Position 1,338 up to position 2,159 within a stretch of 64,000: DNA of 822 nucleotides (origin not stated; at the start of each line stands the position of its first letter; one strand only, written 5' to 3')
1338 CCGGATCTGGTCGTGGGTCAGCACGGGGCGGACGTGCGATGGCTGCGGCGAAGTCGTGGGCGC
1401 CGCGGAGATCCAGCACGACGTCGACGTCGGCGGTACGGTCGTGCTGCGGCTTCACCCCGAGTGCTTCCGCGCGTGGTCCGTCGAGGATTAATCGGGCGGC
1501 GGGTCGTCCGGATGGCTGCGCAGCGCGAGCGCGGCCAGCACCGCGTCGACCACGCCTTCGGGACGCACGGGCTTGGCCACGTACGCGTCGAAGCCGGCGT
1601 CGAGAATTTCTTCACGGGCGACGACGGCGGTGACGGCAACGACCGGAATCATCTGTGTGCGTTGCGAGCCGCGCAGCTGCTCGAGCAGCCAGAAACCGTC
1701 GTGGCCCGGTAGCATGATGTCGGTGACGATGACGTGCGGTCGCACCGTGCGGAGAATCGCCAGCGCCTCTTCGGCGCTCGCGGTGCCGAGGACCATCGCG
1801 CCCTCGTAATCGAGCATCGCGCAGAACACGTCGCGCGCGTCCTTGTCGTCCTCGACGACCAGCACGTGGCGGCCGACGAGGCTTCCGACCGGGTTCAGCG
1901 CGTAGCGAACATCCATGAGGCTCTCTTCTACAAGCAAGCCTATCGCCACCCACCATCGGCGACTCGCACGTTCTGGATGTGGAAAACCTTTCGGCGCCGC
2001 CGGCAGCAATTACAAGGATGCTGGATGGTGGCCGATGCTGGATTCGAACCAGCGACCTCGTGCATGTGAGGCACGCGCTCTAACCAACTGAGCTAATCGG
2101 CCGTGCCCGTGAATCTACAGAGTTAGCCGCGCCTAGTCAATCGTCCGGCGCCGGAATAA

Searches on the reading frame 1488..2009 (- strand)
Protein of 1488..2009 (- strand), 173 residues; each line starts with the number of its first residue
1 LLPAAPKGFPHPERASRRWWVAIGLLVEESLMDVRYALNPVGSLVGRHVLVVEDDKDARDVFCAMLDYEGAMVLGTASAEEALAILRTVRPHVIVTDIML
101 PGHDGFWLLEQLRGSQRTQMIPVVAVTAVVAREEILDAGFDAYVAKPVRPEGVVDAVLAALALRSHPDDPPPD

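Call 5: search_protein_families(library=pfam, proteins=[window:1488-2009:-], max_evalue=0.01)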
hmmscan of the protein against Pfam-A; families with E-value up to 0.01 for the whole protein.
window:1488-2009:- (173 aa): 2 families
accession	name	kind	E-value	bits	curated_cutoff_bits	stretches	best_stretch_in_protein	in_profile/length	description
PF00072.30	Response_reg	-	4.5e-20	72.3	30.2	1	49-157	1-110/111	Response regulator receiver domain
PF21332.3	AmiR_N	-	0.0021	18.4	27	0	117-160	67-110/111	AmiR, N-terminal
